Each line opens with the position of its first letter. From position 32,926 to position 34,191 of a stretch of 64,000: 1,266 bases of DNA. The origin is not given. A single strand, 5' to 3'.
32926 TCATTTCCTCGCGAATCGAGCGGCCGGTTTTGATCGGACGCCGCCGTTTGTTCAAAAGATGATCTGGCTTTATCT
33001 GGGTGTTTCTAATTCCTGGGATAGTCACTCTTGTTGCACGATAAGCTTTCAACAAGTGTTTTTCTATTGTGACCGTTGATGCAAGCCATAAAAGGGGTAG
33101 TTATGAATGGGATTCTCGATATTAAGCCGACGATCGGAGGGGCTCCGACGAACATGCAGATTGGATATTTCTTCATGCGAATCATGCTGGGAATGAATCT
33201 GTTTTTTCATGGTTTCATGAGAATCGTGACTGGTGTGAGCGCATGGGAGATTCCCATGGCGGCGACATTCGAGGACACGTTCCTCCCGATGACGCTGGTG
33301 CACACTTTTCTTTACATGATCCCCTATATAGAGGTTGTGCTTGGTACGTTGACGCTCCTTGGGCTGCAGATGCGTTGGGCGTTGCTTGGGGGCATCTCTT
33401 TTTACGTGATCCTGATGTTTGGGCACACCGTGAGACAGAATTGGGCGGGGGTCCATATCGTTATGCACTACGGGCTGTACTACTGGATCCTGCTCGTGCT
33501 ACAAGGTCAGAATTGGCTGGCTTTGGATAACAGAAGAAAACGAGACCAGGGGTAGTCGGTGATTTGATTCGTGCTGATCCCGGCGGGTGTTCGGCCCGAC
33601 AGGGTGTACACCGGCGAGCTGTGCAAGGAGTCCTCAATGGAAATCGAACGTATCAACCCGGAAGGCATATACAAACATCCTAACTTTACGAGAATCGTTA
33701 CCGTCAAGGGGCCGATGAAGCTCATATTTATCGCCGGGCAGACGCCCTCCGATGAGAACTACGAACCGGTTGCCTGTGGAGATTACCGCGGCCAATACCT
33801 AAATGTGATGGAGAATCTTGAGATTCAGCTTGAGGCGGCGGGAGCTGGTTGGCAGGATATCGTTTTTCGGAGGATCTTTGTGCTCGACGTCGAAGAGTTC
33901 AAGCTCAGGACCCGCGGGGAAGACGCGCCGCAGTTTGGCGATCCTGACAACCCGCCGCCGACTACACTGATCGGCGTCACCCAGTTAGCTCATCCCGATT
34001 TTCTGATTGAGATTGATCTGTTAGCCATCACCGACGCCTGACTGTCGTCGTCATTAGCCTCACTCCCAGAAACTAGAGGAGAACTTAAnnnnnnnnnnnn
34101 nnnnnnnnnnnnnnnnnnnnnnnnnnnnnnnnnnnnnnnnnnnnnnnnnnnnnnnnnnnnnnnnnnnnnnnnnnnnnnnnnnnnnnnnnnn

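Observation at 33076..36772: Second cluster: DoxX-like membrane protein, two RidA-family proteins (one a lipoprotein), His-His paralogue 4 and an MBL-fold hydrolase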

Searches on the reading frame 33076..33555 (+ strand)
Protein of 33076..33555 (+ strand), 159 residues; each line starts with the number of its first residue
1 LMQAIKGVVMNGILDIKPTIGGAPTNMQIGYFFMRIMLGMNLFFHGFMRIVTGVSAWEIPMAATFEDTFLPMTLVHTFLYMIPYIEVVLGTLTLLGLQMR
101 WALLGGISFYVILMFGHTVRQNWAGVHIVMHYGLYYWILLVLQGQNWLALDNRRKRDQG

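Call 3: search_protein_families(library=pfam, proteins=[window:33076-33555:+], max_evalue=0.01)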
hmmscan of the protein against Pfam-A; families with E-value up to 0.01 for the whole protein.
window:33076-33555:+ (159 aa): 3 families
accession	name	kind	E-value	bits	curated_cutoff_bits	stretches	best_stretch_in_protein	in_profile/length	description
PF07681.17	DoxX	-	1.2e-05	26.2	23.6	1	32-115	3-81/85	DoxX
PF07291.16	MauE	-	0.00072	20.3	27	1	33-115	7-85/128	Methylamine utilisation protein MauE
PF04173.18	DoxD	-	0.0011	19.3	22.7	1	60-152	49-142/167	TQO small subunit DoxD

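Call 4: search_protein_families(library=ncbifam, proteins=[window:33076-33555:+], max_evalue=0.01)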
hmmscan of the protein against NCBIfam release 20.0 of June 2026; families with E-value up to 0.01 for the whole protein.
window:33076-33555:+ (159 aa): 0 families

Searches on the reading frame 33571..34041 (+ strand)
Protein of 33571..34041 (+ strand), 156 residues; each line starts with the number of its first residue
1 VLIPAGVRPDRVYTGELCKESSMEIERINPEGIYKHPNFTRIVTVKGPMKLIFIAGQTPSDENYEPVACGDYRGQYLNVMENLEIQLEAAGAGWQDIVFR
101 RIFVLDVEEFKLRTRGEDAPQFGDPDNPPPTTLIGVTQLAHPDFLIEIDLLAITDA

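Call 3: search_protein_families(library=pfam, proteins=[window:33571-34041:+], max_evalue=0.01)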
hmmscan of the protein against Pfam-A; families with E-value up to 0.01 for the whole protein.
window:33571-34041:+ (156 aa): 1 family
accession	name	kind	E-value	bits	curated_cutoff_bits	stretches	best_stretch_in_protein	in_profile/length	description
PF01042.26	Ribonuc_L-PSP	-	1e-17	64.7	27.3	1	49-153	18-120/121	Endoribonuclease L-PSP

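Call 4: search_protein_families(library=ncbifam, proteins=[window:33571-34041:+], max_evalue=0.01)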
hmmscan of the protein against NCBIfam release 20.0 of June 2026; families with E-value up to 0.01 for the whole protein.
window:33571-34041:+ (156 aa): 2 families
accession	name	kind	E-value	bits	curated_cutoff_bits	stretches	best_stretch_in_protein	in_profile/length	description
TIGR00004.1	TIGR00004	subfamily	1e-07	32.2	106.25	1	50-152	24-123/125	Rid family detoxifying hydrolase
TIGR03610.1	RutC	equivalog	1.9e-06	28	169.1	1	50-150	26-122/127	pyrimidine utilization protein C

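Call 25: search_solved_structures(query=window:33637-34041:+, show_alignments=3, max_evalue=0.001)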
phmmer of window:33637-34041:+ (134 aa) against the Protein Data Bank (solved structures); distinct sequences matched with E-value up to 0.001: 16.
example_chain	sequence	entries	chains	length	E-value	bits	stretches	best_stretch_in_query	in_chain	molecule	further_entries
2dyy_A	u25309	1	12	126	4.1e-09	39.8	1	28-131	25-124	UPF0076 protein PH0854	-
5v4f_A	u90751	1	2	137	1.1e-07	35.2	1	5-130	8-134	Putative translational inhibitor protein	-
1qd9_A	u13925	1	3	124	9.9e-07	32.1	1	29-131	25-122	PURINE REGULATORY PROTEIN YABJ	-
5y6u_A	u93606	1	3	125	1e-06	32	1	29-131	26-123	YabJ protein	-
3r0p_A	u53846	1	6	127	2.2e-06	31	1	28-127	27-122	L-PSP putative endoribonuclease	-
7cd2_A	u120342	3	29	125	2.5e-06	30.8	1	29-131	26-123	YabJ protein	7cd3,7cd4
2csl_A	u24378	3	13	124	4.8e-06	29.9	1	29-89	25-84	protein translation initiation inhibitor | translation initiation inhibitor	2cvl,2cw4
2b33_A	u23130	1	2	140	8.9e-06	29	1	28-132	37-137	protein synthesis inhibitor, putative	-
1x25_A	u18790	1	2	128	1.5e-05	28.3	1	29-129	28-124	Hypothetical UPF0076 protein ST0811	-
1xrg_A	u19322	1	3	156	2.5e-05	27.5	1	28-131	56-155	Putative translation initiation inhibitor, yjgF family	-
3i7t_A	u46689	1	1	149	3.3e-05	27.2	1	49-129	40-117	Putative uncharacterized protein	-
5yu2_A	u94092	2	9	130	5.3e-05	26.5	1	29-129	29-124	Translation initiation inhibitor homologue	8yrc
9bka_A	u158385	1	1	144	6.8e-05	26.1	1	18-131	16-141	Rid family protein PSPTO3006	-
1pf5_A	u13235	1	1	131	0.0004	23.6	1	28-126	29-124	Hypothetical protein yjgH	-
3v4d_A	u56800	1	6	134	0.00048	23.4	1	29-130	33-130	Aminoacrylate peracid reductase RutC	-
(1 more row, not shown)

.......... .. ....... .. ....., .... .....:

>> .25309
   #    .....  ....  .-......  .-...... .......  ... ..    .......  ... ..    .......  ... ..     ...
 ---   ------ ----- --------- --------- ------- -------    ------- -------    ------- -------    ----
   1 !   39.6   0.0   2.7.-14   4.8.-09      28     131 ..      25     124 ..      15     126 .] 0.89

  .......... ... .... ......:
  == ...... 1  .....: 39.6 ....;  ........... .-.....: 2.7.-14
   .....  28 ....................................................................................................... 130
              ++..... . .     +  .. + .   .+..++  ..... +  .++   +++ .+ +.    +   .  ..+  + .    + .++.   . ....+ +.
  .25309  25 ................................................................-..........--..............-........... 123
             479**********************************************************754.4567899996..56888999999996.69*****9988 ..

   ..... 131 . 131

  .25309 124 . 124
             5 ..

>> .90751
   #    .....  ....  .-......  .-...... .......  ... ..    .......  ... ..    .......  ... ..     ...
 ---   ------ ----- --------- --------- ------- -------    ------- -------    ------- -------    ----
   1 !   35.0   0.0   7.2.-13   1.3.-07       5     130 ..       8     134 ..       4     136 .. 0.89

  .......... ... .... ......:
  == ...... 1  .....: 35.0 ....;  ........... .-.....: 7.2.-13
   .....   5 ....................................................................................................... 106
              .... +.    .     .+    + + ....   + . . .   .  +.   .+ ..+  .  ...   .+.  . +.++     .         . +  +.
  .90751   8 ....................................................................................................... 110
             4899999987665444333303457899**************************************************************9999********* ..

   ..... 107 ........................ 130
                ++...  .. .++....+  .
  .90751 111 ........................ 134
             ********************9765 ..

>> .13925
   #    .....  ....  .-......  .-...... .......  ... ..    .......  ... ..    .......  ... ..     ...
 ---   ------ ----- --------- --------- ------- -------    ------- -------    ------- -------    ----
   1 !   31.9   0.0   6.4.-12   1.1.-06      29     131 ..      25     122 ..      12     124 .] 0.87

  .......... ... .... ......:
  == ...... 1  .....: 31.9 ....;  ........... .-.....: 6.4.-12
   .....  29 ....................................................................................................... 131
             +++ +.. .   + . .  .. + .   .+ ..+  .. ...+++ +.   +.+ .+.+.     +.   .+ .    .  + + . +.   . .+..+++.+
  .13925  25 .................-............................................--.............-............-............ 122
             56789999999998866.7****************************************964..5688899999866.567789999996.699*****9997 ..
